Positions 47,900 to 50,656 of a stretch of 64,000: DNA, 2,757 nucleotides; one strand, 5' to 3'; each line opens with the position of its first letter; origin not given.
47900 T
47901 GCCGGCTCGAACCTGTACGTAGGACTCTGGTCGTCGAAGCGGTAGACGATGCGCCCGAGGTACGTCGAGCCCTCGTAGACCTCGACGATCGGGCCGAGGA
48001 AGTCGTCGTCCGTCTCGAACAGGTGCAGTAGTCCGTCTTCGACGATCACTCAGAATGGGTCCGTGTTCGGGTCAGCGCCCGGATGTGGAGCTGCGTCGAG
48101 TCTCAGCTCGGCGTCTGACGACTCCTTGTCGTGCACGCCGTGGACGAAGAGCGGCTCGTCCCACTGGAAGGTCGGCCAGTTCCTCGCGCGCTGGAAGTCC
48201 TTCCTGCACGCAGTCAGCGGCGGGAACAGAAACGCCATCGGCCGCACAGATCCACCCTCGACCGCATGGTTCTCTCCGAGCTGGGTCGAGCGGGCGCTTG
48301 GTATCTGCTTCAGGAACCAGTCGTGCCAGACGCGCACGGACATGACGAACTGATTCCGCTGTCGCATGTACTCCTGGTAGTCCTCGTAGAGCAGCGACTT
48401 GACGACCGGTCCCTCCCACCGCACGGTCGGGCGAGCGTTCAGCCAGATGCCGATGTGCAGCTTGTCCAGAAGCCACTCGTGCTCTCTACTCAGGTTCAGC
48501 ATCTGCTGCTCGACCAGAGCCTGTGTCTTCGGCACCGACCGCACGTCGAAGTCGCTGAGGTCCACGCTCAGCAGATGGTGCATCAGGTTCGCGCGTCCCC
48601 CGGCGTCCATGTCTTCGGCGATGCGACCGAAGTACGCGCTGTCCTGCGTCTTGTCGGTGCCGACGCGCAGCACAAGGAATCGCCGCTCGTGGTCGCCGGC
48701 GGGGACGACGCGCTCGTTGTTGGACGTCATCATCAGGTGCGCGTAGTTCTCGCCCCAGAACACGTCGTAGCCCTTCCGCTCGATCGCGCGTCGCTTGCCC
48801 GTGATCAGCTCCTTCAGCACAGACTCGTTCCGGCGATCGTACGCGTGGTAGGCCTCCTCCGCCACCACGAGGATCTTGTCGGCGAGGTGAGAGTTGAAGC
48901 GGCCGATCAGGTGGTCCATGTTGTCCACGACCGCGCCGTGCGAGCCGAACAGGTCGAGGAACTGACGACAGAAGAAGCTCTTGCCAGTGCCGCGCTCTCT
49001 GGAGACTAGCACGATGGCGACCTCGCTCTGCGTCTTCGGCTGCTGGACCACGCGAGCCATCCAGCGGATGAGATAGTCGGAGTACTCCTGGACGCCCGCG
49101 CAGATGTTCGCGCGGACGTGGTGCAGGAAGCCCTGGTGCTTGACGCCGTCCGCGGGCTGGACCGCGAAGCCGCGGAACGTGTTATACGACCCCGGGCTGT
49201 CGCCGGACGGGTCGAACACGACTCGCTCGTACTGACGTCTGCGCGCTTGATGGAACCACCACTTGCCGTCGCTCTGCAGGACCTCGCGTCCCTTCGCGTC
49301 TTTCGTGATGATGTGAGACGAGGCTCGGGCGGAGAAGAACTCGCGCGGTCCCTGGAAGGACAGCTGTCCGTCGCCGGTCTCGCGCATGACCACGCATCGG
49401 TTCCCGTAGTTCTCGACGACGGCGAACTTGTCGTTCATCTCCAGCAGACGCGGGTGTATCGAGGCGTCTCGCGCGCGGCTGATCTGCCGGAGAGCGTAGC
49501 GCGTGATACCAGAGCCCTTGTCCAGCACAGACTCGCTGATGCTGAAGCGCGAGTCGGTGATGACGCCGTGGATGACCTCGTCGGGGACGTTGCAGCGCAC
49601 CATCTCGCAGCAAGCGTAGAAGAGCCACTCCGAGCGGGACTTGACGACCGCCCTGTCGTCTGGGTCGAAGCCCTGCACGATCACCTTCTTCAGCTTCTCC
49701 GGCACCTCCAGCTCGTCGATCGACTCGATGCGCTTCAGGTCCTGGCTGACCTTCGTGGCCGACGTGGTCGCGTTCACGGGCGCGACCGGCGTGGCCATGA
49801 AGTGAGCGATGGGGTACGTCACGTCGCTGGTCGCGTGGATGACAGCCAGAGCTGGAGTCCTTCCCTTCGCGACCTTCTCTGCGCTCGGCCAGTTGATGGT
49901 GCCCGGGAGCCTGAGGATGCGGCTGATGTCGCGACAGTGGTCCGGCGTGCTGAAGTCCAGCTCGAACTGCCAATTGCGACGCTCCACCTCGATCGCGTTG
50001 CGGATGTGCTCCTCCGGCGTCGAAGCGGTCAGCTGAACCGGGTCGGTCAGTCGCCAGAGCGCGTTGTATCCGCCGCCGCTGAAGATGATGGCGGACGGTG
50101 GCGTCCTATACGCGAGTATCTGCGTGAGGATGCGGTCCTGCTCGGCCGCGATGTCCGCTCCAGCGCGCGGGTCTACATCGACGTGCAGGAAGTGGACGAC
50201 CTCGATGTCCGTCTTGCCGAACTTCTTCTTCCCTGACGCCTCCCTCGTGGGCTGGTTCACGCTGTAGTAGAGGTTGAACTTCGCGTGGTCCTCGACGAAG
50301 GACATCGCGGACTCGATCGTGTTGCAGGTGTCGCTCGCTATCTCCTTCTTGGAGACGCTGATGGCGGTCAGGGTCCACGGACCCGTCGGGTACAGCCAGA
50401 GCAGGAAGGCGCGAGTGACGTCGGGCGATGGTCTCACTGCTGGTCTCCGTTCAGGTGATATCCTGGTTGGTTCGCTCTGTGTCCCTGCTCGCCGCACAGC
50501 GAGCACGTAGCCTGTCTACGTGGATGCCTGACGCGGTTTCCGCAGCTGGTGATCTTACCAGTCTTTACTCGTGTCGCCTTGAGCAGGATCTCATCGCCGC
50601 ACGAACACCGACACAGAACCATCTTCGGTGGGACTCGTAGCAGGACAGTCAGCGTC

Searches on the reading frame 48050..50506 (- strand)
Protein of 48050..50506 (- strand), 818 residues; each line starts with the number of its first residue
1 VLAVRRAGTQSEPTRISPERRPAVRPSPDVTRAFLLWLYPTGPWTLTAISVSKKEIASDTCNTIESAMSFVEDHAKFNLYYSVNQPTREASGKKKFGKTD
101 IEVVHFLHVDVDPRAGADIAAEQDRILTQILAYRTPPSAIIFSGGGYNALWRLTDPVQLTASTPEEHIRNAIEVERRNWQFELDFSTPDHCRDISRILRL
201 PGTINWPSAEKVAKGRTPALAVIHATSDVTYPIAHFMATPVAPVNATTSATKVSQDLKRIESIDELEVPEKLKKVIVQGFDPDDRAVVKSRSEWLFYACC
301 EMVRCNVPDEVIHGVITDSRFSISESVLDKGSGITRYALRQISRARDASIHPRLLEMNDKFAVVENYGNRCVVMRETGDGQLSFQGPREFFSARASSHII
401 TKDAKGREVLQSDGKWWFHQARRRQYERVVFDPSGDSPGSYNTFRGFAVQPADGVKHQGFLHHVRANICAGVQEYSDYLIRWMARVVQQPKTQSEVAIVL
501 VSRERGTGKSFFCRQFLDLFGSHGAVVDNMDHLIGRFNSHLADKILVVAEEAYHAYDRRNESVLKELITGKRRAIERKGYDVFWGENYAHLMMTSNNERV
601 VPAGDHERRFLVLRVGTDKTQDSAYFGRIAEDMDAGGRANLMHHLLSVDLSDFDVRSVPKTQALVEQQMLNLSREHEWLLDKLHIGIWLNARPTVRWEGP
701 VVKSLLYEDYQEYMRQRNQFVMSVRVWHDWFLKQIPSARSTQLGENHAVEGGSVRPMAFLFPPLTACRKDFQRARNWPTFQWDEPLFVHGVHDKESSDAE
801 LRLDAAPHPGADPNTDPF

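Call 8: search_protein_families(library=pfam, max_evalue=0.01, proteins=[window:48050-50506:-])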
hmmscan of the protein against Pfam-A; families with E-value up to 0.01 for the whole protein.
window:48050-50506:- (818 aa): 2 families
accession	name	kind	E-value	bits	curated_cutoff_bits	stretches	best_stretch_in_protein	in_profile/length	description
PF19263.5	DUF5906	-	6.4e-22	78.8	27.6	1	500-609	1-114/114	Family of unknown function (DUF5906)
PF05272.17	VapE-like_dom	-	0.0016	18.4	25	1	478-621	35-173/217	Virulence-associated protein E-like domain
